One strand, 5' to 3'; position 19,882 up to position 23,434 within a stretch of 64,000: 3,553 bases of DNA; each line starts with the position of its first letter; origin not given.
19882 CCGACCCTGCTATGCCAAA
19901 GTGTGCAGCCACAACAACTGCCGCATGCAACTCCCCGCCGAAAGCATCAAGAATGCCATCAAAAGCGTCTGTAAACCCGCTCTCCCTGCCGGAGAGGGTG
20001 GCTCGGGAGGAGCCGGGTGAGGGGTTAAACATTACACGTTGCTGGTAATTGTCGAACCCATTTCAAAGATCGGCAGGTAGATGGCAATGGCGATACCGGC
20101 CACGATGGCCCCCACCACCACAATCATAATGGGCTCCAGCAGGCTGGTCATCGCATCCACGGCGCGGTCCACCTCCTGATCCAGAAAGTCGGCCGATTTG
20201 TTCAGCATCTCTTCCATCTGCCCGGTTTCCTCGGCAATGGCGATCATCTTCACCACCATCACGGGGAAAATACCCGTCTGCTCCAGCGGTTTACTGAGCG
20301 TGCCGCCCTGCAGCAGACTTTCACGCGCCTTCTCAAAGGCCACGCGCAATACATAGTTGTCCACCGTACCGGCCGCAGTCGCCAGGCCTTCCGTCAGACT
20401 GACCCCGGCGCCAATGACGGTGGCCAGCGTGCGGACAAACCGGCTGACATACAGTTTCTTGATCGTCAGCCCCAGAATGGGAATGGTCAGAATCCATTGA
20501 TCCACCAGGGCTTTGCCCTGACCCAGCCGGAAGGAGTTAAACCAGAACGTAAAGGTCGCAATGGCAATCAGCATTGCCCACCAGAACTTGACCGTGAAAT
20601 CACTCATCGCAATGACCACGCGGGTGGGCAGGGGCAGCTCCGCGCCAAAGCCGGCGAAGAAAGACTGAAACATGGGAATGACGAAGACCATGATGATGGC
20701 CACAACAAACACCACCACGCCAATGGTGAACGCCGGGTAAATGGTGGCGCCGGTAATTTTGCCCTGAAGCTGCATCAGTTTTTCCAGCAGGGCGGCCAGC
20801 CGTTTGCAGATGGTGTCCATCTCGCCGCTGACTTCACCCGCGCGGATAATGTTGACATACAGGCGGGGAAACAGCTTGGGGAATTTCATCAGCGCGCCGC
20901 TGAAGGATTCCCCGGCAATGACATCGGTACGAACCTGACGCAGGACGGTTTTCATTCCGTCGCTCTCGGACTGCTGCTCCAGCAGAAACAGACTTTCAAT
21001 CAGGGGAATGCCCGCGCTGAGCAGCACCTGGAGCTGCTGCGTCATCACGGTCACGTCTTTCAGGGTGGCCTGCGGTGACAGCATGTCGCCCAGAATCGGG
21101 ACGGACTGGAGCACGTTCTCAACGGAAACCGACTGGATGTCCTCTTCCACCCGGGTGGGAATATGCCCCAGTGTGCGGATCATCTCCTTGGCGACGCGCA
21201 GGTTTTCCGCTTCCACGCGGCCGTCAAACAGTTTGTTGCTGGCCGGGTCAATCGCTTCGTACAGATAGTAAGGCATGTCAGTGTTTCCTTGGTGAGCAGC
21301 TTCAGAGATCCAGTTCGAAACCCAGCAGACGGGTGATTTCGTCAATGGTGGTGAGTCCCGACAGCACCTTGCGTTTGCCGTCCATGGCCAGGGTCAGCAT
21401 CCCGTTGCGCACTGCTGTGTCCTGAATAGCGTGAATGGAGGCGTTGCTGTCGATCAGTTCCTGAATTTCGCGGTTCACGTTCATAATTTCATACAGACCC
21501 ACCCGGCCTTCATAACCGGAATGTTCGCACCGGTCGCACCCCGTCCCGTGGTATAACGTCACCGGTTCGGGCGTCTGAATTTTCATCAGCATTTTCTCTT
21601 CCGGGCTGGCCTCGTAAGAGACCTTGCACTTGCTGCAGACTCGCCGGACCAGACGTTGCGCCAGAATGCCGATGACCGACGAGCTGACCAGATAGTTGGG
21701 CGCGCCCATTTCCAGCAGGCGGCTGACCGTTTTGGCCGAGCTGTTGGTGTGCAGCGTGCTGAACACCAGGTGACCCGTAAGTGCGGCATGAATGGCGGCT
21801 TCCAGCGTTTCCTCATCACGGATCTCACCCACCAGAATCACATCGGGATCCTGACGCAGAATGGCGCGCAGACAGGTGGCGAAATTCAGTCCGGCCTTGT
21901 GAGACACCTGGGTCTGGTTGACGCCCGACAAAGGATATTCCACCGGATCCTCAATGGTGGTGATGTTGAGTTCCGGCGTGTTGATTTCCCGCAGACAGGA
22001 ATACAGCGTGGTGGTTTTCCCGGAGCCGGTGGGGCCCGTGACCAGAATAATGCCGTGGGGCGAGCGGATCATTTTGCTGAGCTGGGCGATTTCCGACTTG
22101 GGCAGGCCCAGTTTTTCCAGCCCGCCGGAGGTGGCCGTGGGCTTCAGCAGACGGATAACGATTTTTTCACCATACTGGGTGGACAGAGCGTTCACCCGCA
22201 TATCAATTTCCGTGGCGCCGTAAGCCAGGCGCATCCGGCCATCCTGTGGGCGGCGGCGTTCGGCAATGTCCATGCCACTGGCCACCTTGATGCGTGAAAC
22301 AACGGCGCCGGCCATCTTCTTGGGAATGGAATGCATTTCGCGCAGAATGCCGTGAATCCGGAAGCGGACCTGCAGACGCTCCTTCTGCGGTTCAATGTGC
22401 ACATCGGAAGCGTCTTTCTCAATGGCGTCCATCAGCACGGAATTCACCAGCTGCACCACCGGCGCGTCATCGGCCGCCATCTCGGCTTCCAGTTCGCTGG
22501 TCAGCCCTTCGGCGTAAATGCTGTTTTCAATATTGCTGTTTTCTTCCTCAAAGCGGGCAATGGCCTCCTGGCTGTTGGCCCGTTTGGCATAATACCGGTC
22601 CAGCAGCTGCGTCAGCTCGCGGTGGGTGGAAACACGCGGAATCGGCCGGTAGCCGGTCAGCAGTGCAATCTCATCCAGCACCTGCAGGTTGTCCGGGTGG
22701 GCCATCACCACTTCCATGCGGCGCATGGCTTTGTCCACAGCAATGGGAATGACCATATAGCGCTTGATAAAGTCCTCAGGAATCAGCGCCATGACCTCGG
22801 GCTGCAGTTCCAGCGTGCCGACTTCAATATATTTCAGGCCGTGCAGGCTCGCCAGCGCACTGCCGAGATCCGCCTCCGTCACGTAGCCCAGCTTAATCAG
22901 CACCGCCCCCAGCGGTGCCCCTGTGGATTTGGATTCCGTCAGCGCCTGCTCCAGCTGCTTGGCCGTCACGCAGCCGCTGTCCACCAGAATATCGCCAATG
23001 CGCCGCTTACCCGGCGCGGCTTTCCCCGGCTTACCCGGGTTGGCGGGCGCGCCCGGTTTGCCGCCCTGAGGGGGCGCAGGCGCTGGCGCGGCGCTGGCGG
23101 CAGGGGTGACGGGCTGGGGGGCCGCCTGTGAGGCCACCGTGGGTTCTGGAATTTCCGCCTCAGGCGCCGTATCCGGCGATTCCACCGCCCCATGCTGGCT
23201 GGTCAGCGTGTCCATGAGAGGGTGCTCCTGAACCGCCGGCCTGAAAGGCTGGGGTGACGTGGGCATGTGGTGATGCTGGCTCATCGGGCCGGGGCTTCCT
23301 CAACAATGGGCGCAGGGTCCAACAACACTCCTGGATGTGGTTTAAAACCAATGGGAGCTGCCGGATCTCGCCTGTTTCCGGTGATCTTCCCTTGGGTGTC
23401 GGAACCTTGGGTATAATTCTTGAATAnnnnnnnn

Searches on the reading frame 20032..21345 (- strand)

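Call 64: search_protein_families(library=pfam, proteins=[window:20032-21345:-], max_evalue=0.001)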
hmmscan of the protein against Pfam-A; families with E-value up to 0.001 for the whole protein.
window:20032-21345:- (437 aa): 1 family
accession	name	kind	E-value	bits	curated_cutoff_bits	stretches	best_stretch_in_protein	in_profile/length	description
PF00482.28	T2SSF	-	1.3e-57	193.6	25.2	2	303-425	1-125/125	Type II secretion system (T2SS), protein F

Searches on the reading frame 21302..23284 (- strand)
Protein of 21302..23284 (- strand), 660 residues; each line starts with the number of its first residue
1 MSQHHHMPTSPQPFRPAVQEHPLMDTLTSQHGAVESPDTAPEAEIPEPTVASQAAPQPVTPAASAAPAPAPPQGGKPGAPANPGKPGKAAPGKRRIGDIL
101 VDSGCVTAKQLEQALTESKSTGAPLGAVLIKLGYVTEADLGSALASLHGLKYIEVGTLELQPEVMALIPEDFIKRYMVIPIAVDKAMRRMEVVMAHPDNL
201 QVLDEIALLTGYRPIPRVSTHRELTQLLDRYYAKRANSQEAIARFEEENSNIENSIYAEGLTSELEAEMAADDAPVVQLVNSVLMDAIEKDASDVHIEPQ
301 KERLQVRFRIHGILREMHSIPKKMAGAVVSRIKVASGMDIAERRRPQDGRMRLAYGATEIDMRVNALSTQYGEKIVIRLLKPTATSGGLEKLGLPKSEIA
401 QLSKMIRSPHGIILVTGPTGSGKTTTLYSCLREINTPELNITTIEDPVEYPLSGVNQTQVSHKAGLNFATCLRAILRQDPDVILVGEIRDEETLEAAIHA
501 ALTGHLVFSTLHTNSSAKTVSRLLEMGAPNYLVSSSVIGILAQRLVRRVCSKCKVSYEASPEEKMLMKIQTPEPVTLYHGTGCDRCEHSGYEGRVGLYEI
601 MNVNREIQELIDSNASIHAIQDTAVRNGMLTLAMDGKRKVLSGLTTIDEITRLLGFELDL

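Call 20: search_protein_families(library=pfam, proteins=[window:21302-23284:-], max_evalue=0.001)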
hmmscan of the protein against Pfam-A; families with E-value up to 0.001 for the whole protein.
window:21302-23284:- (660 aa): 3 families
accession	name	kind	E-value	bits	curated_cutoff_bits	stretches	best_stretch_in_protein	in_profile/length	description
PF00437.27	T2SSE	-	9e-134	446.2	24.9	1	270-652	2-370/370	Type II/IV secretion system protein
PF05157.20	MshEN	-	1.2e-17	64.1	23.1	1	148-235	1-87/90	MshEN domain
PF13191.12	AAA_16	-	5.7e-05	24.1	32.6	1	398-479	8-82/167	AAA ATPase domain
